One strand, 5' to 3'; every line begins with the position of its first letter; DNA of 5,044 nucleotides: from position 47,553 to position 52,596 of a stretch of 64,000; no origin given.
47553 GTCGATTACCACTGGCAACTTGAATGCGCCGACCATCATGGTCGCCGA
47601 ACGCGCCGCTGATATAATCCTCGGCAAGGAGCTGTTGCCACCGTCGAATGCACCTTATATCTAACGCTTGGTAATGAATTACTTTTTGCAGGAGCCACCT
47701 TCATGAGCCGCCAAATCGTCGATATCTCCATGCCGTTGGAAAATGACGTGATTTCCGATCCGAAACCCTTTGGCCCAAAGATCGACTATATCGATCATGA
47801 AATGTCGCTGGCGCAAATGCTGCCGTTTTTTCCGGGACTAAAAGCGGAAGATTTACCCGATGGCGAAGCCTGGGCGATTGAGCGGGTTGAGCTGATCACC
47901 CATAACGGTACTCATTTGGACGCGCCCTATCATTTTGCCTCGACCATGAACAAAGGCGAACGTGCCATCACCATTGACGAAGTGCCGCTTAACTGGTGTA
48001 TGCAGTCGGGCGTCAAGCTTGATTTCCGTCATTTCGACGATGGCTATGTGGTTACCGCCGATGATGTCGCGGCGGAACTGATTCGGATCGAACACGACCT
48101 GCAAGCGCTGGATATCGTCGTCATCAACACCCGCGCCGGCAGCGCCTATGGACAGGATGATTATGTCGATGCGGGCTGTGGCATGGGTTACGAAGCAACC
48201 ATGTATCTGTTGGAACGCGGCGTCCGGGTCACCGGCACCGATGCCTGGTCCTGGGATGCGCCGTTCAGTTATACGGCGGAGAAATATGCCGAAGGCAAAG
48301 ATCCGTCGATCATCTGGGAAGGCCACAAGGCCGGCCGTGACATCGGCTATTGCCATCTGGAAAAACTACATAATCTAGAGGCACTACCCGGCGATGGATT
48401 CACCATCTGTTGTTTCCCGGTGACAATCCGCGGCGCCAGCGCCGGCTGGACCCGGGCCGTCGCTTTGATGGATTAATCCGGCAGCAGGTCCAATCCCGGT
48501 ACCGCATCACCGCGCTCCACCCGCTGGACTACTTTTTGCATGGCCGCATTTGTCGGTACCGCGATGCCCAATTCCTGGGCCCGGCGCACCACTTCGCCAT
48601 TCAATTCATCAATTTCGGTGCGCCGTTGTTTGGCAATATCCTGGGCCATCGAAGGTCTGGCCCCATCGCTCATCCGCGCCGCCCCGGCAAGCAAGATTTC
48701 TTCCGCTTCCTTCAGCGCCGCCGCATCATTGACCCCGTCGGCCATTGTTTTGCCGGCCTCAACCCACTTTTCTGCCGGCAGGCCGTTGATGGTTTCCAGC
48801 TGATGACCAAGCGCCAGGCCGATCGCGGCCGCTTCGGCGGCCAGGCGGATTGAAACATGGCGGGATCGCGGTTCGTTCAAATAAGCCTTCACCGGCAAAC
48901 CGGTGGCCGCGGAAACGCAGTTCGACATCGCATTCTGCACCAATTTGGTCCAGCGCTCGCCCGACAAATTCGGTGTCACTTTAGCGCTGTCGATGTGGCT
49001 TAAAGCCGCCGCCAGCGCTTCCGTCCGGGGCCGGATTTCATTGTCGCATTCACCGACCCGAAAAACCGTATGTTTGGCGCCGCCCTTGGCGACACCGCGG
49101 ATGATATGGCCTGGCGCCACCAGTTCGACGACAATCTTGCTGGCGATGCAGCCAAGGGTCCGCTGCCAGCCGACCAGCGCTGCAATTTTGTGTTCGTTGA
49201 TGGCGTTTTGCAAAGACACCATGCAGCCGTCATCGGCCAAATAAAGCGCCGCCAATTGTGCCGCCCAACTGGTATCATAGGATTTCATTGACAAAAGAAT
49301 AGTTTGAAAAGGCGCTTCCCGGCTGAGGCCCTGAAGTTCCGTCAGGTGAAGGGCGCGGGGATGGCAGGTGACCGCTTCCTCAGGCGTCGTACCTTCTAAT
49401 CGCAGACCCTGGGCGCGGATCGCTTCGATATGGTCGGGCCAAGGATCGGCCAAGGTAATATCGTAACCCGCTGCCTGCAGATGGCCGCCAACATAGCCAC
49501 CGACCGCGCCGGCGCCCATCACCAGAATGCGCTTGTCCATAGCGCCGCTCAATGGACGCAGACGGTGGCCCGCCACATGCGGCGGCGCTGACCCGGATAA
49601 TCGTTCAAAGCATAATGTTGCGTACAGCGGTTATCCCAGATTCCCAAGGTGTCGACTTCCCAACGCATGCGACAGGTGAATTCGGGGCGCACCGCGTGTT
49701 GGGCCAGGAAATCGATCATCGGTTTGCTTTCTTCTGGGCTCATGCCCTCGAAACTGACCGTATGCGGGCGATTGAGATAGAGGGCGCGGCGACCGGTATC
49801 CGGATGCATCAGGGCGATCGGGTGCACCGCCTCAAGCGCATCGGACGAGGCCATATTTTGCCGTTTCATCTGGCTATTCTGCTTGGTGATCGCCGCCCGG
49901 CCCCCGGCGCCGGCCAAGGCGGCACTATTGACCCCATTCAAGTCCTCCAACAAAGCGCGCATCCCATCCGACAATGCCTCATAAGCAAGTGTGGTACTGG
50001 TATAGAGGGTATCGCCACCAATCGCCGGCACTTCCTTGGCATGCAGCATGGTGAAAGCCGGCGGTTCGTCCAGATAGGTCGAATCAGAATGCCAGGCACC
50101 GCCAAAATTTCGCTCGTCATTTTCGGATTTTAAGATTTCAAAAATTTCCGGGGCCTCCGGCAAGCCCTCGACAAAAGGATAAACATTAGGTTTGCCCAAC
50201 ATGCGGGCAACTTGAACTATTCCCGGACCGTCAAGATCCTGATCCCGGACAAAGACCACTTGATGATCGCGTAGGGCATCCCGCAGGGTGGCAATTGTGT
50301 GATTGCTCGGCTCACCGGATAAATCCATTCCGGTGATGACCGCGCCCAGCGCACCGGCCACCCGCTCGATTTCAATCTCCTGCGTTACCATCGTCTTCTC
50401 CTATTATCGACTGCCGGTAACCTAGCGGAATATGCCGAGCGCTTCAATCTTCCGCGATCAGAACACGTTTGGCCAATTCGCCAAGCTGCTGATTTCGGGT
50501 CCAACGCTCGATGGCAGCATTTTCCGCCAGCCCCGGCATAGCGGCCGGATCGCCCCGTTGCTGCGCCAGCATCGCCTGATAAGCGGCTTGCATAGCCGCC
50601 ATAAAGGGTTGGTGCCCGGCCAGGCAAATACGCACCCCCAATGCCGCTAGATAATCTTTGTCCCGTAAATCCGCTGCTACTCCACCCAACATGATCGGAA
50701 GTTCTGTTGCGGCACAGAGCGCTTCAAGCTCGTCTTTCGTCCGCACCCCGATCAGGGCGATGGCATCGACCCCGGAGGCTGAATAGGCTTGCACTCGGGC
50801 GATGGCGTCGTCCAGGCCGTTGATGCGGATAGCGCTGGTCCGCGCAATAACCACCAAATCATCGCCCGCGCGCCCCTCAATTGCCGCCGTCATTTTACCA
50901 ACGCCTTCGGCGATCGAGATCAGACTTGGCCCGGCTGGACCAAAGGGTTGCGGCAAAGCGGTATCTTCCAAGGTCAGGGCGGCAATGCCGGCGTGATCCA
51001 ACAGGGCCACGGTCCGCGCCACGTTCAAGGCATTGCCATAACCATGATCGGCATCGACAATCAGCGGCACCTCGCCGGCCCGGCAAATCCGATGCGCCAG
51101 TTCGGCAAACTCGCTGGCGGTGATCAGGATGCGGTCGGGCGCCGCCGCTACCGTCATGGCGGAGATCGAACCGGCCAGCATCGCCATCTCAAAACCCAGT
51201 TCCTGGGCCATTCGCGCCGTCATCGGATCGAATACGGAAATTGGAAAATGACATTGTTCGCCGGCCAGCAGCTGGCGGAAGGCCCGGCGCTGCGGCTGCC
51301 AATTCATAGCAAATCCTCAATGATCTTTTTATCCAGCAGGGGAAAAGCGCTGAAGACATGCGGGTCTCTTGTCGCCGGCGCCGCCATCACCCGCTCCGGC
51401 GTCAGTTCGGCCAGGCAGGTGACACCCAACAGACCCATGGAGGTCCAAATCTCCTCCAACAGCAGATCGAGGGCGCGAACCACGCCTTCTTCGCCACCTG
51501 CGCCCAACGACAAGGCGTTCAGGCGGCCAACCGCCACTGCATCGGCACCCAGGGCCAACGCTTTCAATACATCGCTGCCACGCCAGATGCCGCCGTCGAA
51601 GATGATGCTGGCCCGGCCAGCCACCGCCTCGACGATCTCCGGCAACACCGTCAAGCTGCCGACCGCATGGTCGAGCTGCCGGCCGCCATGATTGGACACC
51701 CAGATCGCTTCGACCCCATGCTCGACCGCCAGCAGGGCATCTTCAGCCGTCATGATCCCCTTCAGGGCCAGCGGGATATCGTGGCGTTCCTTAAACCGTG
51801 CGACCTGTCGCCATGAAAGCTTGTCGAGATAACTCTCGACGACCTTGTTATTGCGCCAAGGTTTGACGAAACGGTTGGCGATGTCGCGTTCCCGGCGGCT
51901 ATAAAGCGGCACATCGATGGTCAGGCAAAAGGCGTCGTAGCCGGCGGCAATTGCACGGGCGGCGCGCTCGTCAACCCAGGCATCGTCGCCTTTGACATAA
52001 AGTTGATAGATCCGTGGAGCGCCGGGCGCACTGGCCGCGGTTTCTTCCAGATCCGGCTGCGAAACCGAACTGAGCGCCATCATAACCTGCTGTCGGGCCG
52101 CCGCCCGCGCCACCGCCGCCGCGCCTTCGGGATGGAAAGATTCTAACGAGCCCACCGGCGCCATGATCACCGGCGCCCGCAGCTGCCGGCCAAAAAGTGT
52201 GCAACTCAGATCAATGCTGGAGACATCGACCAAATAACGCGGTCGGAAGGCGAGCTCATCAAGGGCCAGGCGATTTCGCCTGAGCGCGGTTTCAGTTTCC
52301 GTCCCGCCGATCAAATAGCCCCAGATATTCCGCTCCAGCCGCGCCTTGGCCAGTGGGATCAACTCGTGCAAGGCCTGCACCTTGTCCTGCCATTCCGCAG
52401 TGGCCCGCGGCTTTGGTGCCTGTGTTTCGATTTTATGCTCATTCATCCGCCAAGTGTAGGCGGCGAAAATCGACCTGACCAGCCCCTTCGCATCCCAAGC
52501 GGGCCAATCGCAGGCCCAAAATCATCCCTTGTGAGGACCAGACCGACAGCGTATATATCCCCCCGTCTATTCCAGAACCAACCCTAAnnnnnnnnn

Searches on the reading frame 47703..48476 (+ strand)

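Call 97: search_protein_families(library=pfam, proteins=[window:47703-48476:+], max_evalue=0.00001)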
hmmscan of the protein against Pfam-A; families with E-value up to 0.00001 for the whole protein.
window:47703-48476:+ (257 aa): 1 family
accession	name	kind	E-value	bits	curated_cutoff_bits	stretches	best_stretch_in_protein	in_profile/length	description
PF04199.19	Cyclase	-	7.7e-34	117.4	23.1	1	6-186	1-142/142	Putative cyclase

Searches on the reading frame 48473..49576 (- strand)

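Call 97: search_protein_families(library=pfam, proteins=[window:48473-49576:-], max_evalue=0.00001)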
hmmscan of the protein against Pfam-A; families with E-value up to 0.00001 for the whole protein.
window:48473-49576:- (367 aa): 2 families
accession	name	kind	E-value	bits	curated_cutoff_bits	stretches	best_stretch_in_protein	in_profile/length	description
PF08546.17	ApbA_C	-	1.4e-25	90.5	22.7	1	204-353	2-124/125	Ketopantoate reductase PanE/ApbA C terminal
PF02558.23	ApbA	-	1.4e-22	80.4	22.2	1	17-158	1-135/150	Ketopantoate reductase PanE/ApbA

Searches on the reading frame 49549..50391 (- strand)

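Call 97: search_protein_families(library=pfam, proteins=[window:49549-50391:-], max_evalue=0.00001)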
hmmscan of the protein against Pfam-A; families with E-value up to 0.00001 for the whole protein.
window:49549-50391:- (280 aa): 1 family
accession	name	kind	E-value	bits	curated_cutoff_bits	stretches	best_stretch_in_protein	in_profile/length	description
PF02668.22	TauD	-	5.7e-57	194.1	27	1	8-276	2-267/267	Taurine catabolism dioxygenase TauD, TfdA family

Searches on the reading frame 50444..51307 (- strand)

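Call 97: search_protein_families(library=pfam, proteins=[window:50444-51307:-], max_evalue=0.00001)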
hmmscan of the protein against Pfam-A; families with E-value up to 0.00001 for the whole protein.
window:50444-51307:- (287 aa): 1 family
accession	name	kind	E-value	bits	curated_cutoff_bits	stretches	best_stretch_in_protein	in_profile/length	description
PF13714.12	PEP_mutase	-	3.1e-37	128.9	31.5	1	10-246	1-236/240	Phosphoenolpyruvate phosphomutase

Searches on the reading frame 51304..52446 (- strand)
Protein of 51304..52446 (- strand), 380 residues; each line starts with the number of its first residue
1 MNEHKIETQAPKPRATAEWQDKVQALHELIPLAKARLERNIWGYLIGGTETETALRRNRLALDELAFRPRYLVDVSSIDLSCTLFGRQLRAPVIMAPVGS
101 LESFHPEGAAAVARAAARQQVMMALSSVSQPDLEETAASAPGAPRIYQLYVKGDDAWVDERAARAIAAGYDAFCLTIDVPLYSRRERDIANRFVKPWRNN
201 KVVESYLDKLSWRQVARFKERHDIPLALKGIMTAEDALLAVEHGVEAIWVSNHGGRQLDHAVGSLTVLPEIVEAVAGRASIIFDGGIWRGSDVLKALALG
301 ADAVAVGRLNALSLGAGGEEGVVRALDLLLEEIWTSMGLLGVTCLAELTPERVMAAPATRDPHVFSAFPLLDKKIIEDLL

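Call 97: search_protein_families(library=pfam, proteins=[window:51304-52446:-], max_evalue=0.00001)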
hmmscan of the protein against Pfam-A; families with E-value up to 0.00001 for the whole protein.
window:51304-52446:- (380 aa): 2 families
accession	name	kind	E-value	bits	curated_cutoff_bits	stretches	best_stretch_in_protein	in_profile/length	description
PF01070.24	FMN_dh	-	8.9e-109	364.1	24.9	1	33-353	1-348/350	FMN-dependent dehydrogenase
PF03060.21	NMO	-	2.8e-07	30.7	28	1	221-307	133-222/331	Nitronate monooxygenase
